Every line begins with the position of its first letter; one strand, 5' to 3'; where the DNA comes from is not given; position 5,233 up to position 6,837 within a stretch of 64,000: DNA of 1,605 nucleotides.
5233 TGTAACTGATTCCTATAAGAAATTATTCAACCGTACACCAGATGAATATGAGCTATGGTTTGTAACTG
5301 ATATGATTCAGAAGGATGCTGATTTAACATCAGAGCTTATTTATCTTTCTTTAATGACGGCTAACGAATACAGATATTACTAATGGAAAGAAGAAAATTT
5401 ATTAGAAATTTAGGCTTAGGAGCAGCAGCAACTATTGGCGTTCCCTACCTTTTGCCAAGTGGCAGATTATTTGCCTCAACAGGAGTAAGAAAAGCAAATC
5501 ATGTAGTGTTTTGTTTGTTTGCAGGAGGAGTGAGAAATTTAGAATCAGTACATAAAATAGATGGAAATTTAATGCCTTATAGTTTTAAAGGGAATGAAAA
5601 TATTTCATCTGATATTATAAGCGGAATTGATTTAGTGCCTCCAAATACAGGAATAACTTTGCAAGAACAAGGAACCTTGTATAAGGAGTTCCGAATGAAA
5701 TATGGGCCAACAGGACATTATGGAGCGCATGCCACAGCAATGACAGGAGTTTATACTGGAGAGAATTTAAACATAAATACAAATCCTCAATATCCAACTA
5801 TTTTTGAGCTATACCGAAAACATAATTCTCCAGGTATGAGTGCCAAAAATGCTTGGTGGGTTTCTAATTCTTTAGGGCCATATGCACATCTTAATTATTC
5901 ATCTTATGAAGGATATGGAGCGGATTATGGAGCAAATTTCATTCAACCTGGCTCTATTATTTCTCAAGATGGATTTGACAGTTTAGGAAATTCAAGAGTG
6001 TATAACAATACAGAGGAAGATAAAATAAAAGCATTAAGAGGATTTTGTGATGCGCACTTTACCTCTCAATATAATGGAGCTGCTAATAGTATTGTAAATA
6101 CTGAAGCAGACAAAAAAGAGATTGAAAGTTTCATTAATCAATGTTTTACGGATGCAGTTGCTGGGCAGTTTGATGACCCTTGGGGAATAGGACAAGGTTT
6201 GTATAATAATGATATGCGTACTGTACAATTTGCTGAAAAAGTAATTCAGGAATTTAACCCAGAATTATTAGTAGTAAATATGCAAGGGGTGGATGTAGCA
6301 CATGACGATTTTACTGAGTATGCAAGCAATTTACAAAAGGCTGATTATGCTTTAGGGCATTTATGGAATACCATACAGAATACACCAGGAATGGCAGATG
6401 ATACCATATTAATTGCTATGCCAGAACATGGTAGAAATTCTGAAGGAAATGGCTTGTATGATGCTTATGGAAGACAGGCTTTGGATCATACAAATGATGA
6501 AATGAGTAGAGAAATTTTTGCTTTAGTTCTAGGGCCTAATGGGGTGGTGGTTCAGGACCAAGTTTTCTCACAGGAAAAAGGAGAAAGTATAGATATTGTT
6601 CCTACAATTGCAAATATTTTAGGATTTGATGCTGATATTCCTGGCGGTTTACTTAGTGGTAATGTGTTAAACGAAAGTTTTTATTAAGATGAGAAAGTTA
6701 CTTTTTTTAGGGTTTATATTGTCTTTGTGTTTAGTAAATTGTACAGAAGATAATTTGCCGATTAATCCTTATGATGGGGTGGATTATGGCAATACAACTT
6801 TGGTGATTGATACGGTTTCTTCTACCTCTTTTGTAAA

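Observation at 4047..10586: Seven-gene, translationally coupled operon of exported proteins with no recognised function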

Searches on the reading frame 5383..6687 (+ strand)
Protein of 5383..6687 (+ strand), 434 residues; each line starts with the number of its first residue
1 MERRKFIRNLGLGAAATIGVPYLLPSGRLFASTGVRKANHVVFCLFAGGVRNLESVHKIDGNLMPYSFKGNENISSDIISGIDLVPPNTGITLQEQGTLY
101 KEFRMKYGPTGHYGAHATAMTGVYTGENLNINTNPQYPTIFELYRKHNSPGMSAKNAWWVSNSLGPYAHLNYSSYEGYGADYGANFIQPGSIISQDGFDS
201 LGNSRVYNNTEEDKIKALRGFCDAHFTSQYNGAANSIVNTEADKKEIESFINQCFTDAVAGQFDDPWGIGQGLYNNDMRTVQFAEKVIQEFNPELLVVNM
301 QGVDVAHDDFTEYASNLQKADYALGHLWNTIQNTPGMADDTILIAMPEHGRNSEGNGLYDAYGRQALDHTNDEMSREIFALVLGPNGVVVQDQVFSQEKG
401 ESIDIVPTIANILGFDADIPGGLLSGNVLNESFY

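Call 3: search_protein_families(library=pfam, proteins=[window:5383-6687:+], max_evalue=1)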
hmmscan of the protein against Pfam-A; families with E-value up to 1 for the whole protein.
window:5383-6687:+ (434 aa): 1 family
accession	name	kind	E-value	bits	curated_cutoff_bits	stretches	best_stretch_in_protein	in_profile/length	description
PF01663.27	Phosphodiest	-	1.6e-05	25.1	23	1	96-354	29-224/342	Type I phosphodiesterase / nucleotide pyrophosphatase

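Call 4: search_protein_families(library=ncbifam, proteins=[window:5383-6687:+], max_evalue=1)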
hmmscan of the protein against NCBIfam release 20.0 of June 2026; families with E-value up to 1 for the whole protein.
window:5383-6687:+ (434 aa): 3 families
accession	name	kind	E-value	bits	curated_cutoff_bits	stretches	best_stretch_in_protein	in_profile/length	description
NF009049.0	PRK12383.1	equivalog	0.0085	15.1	254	1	286-351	280-341/408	phosphopentomutase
NF002698.0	PRK02491.1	equivalog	0.021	13.9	301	1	234-365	25-153/328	nucleoside-triphosphate diphosphatase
NF038009.1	TatB_1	subfamily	0.16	12.2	100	1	1-24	14-37/70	twin-arginine translocation system-associated protein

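Call 5: find_homologous_proteins(query=window:5383-6684:+, max_evalue=0.001)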
Query window:5383-6684:+ (434 aa): 1636 proteins with E <= 0.001 among 7605 candidates; the best 120 are listed.
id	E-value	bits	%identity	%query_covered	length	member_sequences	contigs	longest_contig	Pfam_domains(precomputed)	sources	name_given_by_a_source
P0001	8.3e-289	976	97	100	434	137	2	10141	PF01663.28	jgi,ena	-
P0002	1.6e-281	952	94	100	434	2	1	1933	-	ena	-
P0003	3.4e-275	931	92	100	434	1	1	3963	PF01663.28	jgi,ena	-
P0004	9.9e-275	929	92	100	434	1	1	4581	PF01663.28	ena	-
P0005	1.6e-273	925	91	100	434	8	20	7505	PF01663.28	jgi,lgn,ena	jgi:hypothetical protein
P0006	8.6e-273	923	91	100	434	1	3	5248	PF01663.28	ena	-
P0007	1.8e-272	922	91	100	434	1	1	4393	-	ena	-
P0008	9.3e-272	920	91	100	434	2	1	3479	PF01663.28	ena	-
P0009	9.8e-272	920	91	100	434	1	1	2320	-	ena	-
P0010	1.2e-270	916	91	100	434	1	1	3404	-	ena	-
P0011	1.7e-264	896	88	100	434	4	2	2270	-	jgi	-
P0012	4.6e-264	894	89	100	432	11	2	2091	PF01676.24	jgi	jgi:hypothetical protein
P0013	9.8e-264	893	87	100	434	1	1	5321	-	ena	-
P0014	3.6e-263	891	87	100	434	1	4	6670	-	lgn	-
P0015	4.8e-262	888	87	100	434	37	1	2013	PF01663.28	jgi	jgi:hypothetical protein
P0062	1.5e-250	850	83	100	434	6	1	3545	PF01663.28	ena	-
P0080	1.6e-232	790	92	85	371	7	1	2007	PF01676.24,PF01663.28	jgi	jgi:hypothetical protein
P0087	2.0e-174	599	60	100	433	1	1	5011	PF01663.28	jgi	-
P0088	1.0e-173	597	59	100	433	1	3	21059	PF01663.28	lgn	-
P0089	1.4e-173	596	60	100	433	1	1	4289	PF01663.28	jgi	-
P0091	6.9e-173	594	59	100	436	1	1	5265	PF01663.28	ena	-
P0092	1.9e-172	592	59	100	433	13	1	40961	PF01663.28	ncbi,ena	-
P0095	4.4e-171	588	59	100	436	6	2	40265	PF01663.28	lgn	-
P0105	7.9e-168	577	58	100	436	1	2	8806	PF01663.28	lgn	-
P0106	8.2e-168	577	58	100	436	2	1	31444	PF01663.28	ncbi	-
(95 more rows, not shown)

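Call 7: search_solved_structures(query=window:5383-6684:+, max_evalue=1, show_alignments=2)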
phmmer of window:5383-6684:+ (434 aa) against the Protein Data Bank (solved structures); distinct sequences matched with E-value up to 1: 0.

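Call 11: find_related_loci(query=A1, collection=genome_contigs, flank=10000)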
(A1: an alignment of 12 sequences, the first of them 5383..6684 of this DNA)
Query A1 (434 aa) in genome_contigs; peptide patterns used: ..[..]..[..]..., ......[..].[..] (x = any residue, [..] = any of these).
515 stretches matched a pattern; 481 encode a relative of the query (tblastn E <= 1e-3); the best 80 are kept; 80 distinct loci.
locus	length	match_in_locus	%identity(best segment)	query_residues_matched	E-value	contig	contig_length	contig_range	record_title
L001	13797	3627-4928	97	1-434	0e+0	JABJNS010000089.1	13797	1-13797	MAG: Flavobacteriales bacterium isolate SI075_bin24 k141_1383861, whole genome shotgun sequence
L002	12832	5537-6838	96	1-434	0e+0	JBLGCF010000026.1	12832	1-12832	MAG: Thalassomonas sp. isolate 3300055174_48 Ga0535679_0003031, whole genome shotgun sequence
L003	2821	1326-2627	93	1-434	0e+0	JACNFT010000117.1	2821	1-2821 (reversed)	MAG: Cryomorphaceae bacterium isolate NIOZ-UU109 NIOZ-UU_NODE_54221_length_2821_cov_8.31236, whole genome shotgun sequen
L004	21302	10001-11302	87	1-434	0e+0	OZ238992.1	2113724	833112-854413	MAG: Flavobacteriales bacterium isolate 73eeb7d9-08c9-4a5c-b931-9a13151ceb09 genome assembly, chromosome: 1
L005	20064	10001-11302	80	1-434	0e+0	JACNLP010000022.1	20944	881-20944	MAG: Flavobacteriales bacterium isolate NIOZ-UU86 NIOZ-UU_NODE_3066_length_20944_cov_20.0373, whole genome shotgun seque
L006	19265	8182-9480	80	1-434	0e+0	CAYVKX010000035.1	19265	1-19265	MAG TPA_asm: uncultured Weeksellaceae bacterium isolate binchicken_co147_332 genome assembly, contig: NODE_9378_length_1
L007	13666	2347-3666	67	1-434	0e+0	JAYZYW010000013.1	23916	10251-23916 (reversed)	MAG: Bacteroidota bacterium isolate XB_MAG62 DB_MAG62_0013, whole genome shotgun sequence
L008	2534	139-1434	60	1-433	0e+0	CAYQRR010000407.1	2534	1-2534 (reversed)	MAG TPA_asm: uncultured Chitinophaga sp. isolate SRP189682_co1_178 genome assembly, contig: NODE_143697_length_2534_cov_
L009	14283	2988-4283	61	1-433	3e-177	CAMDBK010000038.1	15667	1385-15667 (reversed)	MAG: Chitinophaga pinensis isolate MaH-04nov19-256 genome assembly, contig: MaH-04nov19-C9732, whole genome shotgun sequ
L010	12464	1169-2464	59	1-433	3e-176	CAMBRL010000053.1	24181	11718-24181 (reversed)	MAG: Chitinophaga pinensis isolate MiH-14oct19-92 genome assembly, contig: MiH-14oct19-C4038, whole genome shotgun seque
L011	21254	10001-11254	61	1-420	5e-175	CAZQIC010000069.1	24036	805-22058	MAG TPA_asm: uncultured Bacteroidia bacterium isolate SRP128246_co1_439 genome assembly, contig: NODE_3971_length_24036_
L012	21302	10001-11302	59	3-433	3e-174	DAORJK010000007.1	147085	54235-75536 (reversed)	MAG TPA_asm: Bacteroidia bacterium isolate AMR_MDS_5553 NODE_15_length_147085_cov_53.072972, whole genome shotgun sequen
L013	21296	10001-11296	58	1-433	3e-173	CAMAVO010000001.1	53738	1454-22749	MAG: Chitinophaga pinensis isolate MaH-04nov19-72 genome assembly, contig: MaH-04nov19-C1207, whole genome shotgun seque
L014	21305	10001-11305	58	1-433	7e-173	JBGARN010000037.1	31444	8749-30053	MAG: Bacteroidia bacterium isolate MAG_MBR_H10.98 MBRH10-98_opera_contig_5051, whole genome shotgun sequence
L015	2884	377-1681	59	1-433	0e+0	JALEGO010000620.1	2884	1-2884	MAG: Flavobacteriales bacterium isolate CC_bin18 k97_189641, whole genome shotgun sequence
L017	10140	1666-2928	58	2-421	4e-171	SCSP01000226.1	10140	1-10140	MAG: Bacteroidetes bacterium isolate FW215_bin.19 FW215_bin.19-76418, whole genome shotgun sequence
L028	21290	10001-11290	56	1-433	5e-168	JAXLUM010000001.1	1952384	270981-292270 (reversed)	MAG: Chitinophagales bacterium isolate STL-BAC30 C1.107.fa-1, whole genome shotgun sequence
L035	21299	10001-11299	56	1-433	3e-167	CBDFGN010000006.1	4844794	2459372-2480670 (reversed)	MAG: Cyclobacteriaceae bacterium isolate 8b4e553e-e984-452d-aaef-aea5a6f15c9e genome assembly, contig: contig_6, whole g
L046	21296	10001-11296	55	1-433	4e-165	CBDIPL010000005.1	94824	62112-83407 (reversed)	MAG: Sediminibacterium sp. isolate CRY1-m2-bin07 genome assembly, contig: CRY1-CANU-412, whole genome shotgun sequence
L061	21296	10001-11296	56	2-433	7e-162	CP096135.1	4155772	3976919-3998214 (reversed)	MAG: Sphingobacteriales bacterium JAD_PAG50586_3 chromosome, complete genome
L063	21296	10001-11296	57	1-433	1e-161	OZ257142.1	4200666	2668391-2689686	MAG: Bacteroidia bacterium isolate f8844648-92d0-4f52-a419-15c143df4b1a genome assembly, chromosome: 1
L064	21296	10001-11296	56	1-433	3e-160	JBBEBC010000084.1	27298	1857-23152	MAG: Bacteroidia bacterium isolate LejiaF_38_19 Lejia_F_2582_length_27298_cov_10, whole genome shotgun sequence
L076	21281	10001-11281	56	1-433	4e-159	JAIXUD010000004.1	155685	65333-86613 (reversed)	MAG: Sphingobacteriales bacterium isolate D1_MAG_00006 pond_D1_MAG_00006_000000000014, whole genome shotgun sequence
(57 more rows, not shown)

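Call 27: predict_structure(alignment_id=A2)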
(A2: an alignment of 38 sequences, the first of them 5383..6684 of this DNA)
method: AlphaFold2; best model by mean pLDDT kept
length: 434 residues; sequences in the alignment: 38
mean_pLDDT: 82.0   pTM: 0.84
mean pLDDT of the five models: 82.0, 82.0, 80.3, 68.0, 62.4
residues with pLDDT >= 90: 168; 70-90: 191; 50-70: 29; < 50: 46
segments of 3 or more residues with pLDDT < 50: 1-33, 52-57, 229-235
pLDDT, mean of each block of 10 residues (from residue 1): 45 44 35 73 85 54 88 86 90 95 85 88 82 89 85 85 81 88 88 80 75 79 62 60 87 89 90 91 96 95 81 90 96 95 90 75 79 81 95 91 96 92 91 94
secondary structure, 60 per line:
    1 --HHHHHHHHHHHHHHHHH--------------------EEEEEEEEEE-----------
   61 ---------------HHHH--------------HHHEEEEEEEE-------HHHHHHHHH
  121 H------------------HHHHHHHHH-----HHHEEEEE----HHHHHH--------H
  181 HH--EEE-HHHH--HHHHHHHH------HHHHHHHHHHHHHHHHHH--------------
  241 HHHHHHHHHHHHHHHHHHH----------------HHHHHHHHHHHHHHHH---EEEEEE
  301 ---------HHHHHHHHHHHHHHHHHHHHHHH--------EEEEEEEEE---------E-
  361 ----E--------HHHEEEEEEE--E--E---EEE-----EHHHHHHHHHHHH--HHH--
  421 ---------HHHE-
elements in order: H3-19 E40-49 H76-79 E97-104 H112-121 H140-148 E157-161 H166-171 E185-187 H189-192 H195-202 H209-226 H241-259 H276-291 E295-300 H310-332 E341-349 E377-383 E393-395 H402-413

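Call 29: fold_search(model_id=the predicted structure, library=pdb)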
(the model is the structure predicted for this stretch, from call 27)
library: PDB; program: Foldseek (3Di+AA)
matches with E <= 10: 639; with E <= 0.001: 463
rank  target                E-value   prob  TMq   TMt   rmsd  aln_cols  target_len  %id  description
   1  1p49                  9.2e-12  1.00  0.48  0.39  17.7       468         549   14  Structure of Human Placental Estrone/DHEA Sulfatase (released 2003-08-12)
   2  8eg3                  6.5e-11  1.00  0.46  0.37  18.7       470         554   14  Structure of human placental steroid (estrone/DHEA) sulfatase at 2.0 angstrom resolution (released 2022-12-07)
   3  6b0j_A                1.2e-10  1.00  0.43  0.41  11.2       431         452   14  Crystal structure of Ps i-CgsB in complex with k-i-k-neocarrahexaose (released 2018-03-14)
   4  6bia_B                1.6e-10  1.00  0.43  0.42  10.1       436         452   15  Crystal structure of Ps i-CgsB (released 2018-03-14)
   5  3lxq_A                1.7e-10  1.00  0.42  0.44   9.0       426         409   11  The Crystal Structure of a Protein in the Alkaline Phosphatase Superfamily from Vibrio parahaemolyticus to 1.95A (released 2010-03-09)
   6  6b0j_B                1.7e-10  1.00  0.43  0.41  10.3       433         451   15  Crystal structure of Ps i-CgsB in complex with k-i-k-neocarrahexaose (released 2018-03-14)
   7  6bia_A                3.2e-10  1.00  0.43  0.41  10.3       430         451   15  Crystal structure of Ps i-CgsB (released 2018-03-14)
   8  3lxq_B                3.9e-10  1.00  0.44  0.47   8.5       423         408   11  The Crystal Structure of a Protein in the Alkaline Phosphatase Superfamily from Vibrio parahaemolyticus to 1.95A (released 2010-03-09)
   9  9hh4_C                4.9e-10  1.00  0.43  0.41  11.2       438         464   12  Crystal structure of the family S1_19 carrageenan sulfatase ZgCgsA from Zobellia galactanivorans in complex with hybri (released 2025-06-04)
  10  7oz9_BBB              5.8e-10  1.00  0.40  0.36  12.1       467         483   13  Sulfated host glycan recognition by carbohydrate sulfatases of the human gut microbiota (BT3057-S1_16) (released 2022-06-29)
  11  6bia_C                6.2e-10  1.00  0.43  0.41   9.7       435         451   14  Crystal structure of Ps i-CgsB (released 2018-03-14)
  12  7oz9_AAA              8.3e-10  1.00  0.42  0.38  12.1       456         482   13  Sulfated host glycan recognition by carbohydrate sulfatases of the human gut microbiota (BT3057-S1_16) (released 2022-06-29)
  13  6g5z_B                9.9e-10  1.00  0.38  0.34  16.5       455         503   13  Choline sulfatase from Ensifer (Sinorhizobium) meliloti (released 2019-04-10)
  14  6g5z_A                1.2e-09  1.00  0.38  0.33  16.1       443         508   13  Choline sulfatase from Ensifer (Sinorhizobium) meliloti (released 2019-04-10)
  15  9hh2_A                1.3e-09  1.00  0.44  0.41  10.8       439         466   11  Crystal structure of the family S1_19 carrageenan sulfatase ZgCgsA from Zobellia galactanivorans in complex with hybri (released 2025-06-04)
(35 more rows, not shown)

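Call 32: search_solved_structures(query=A2, max_evalue=10, show_alignments=4)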
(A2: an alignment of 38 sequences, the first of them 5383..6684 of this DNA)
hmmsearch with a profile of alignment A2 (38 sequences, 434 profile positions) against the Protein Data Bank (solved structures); distinct sequences matched with E-value up to 10: 10.
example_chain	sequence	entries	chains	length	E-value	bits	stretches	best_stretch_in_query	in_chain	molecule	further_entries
1mw8_X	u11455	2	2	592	0.39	12.6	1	188-260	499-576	DNA Topoisomerase I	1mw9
3mlf_A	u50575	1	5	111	0.48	12.3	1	203-276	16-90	transcriptional regulator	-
1cy0_A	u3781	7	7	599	0.48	12.3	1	188-263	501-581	DNA TOPOISOMERASE I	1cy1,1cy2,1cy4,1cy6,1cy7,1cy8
2w8s_A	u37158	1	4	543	0.49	12.3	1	312-415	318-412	PHOSPHONATE MONOESTER HYDROLASE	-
3pwt_A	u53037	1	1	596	0.49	12.3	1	188-262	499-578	DNA topoisomerase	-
3px7_A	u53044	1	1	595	0.5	12.3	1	188-262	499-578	DNA topoisomerase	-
1ecl_A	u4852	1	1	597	0.74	11.7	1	188-263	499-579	ESCHERICHIA COLI TOPOISOMERASE I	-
2vqr_A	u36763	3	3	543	0.92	11.4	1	312-414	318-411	PUTATIVE SULFATASE | Multifunctional alkaline phosphatase superfamily protein pRL90232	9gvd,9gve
4rul_A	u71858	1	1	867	1.2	11.1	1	188-263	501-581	DNA topoisomerase 1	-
9gda_F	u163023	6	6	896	1.3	10.9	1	188-263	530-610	DNA topoisomerase 1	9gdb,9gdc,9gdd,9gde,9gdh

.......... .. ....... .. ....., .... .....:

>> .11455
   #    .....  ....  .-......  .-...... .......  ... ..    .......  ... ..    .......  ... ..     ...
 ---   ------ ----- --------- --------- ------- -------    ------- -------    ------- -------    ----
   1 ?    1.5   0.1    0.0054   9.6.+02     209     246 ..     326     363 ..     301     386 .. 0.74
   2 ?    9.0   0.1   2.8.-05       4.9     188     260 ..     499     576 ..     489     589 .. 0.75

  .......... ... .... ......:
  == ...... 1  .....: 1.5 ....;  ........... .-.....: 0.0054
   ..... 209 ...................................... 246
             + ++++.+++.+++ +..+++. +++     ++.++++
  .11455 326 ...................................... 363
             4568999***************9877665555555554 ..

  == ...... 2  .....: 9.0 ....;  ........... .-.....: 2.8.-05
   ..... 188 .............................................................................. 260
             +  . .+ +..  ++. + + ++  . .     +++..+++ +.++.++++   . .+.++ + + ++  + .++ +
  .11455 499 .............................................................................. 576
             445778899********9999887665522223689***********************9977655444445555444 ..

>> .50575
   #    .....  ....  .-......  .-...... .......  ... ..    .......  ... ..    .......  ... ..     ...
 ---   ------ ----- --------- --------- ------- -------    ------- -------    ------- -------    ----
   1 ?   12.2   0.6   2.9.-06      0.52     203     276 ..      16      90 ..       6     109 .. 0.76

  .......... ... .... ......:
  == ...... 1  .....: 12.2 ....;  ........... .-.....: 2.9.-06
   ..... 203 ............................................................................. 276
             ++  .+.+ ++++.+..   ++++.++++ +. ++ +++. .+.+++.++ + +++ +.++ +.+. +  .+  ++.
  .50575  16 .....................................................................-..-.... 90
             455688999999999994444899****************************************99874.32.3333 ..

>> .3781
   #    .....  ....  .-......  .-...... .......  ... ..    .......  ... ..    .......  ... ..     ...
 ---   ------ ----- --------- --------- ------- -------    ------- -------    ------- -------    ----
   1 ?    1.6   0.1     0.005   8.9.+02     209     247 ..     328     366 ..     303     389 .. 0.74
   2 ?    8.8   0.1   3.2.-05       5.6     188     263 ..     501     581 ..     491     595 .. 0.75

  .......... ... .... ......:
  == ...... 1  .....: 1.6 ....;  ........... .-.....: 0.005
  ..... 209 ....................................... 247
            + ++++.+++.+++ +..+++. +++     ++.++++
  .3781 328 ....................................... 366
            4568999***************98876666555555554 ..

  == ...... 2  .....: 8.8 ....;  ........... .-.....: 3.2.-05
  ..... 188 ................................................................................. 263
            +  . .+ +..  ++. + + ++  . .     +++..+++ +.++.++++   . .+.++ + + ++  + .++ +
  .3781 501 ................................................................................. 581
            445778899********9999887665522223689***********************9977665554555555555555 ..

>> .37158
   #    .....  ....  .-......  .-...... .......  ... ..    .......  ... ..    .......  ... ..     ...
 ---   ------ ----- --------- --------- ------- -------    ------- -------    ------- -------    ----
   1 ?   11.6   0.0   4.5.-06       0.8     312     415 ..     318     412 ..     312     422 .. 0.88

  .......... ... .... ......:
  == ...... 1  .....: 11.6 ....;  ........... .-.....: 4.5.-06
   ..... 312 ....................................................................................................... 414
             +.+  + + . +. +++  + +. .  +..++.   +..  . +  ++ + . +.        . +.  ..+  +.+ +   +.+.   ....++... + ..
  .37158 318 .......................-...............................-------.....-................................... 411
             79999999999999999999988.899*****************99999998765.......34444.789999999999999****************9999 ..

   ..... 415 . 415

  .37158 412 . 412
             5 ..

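Call 33: search_protein_families(library=pfam, alignment_id=A2, max_evalue=10)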
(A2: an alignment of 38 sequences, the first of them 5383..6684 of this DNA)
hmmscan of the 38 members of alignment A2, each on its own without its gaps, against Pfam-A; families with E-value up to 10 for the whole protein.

A. member 1, window:5383-6684:+ (434 aa): 1 family
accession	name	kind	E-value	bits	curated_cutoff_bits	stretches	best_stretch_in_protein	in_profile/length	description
PF01663.27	Phosphodiest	-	1.6e-05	25.1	23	1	96-354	29-224/342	Type I phosphodiesterase / nucleotide pyrophosphatase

B. families by the number of members that match (of 38 scanned): 14 families
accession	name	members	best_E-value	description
PF01663.27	Phosphodiest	14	7.8e-07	Type I phosphodiesterase / nucleotide pyrophosphatase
PF01676.23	Metalloenzyme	8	3e-05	Metalloenzyme superfamily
PF10518.14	TAT_signal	7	0.0013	TAT (twin-arginine translocation) pathway signal sequence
PF07394.17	DUF1501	6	0.034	Protein of unknown function (DUF1501)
PF10069.14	DICT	4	0.13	Sensory domain in DIguanylate Cyclases and Two-component system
PF00884.28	Sulfatase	3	0.00048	Sulfatase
PF00631.27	G-gamma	3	0.11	GGL domain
PF08735.15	DUF1786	2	0.16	Putative pyruvate format-lyase activating enzyme (DUF1786)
PF10399.14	UCR_Fe-S_N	1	0.0068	Ubiquitinol-cytochrome C reductase Fe-S subunit TAT signal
PF06411.16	HdeA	1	0.079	HdeA/HdeB family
PF11957.13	efThoc1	1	0.093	THO complex subunit 1 transcription elongation factor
PF09025.15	T3SS_needle_reg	1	0.14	YopR, type III needle-polymerisation regulator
PF10220.14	Smg8_Smg9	1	0.17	Smg8_Smg9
PF21852.1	DUF6911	1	0.19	Family of unknown function (DUF6911)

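Call 35: find_homologous_proteins(query=A4, max_evalue=0.001)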
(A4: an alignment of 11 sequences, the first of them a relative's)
Query A4 (11 sequences) (319 aa, profile of the alignment): 1506 proteins with E <= 0.001 among 4814 candidates; the best 120 are listed.
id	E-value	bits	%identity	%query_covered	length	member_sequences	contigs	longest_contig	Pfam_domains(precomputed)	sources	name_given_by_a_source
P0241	6.9e-143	494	50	99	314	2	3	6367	-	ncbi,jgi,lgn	-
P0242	5.1e-141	487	44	99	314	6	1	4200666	-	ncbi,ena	-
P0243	8.2e-141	487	100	100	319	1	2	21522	-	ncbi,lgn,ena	-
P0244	2.3e-140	485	53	95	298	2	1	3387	-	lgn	-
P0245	2.7e-139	482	54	100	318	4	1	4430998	-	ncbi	-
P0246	4.6e-139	481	53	100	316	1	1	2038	-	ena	-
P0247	1.3e-138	480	53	93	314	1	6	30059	-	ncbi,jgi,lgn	-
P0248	8.5e-138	477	75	99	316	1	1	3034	-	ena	-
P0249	8.6e-138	477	47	100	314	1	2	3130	-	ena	-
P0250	9.7e-138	477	48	100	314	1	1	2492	-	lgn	-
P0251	1.0e-137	477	48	100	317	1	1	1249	-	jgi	jgi:hypothetical protein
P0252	1.8e-137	476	47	100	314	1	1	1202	-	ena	-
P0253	3.1e-137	475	50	97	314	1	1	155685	-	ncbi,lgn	-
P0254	4.6e-137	474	48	100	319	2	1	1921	-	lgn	-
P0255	4.8e-137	474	57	100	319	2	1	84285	-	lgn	-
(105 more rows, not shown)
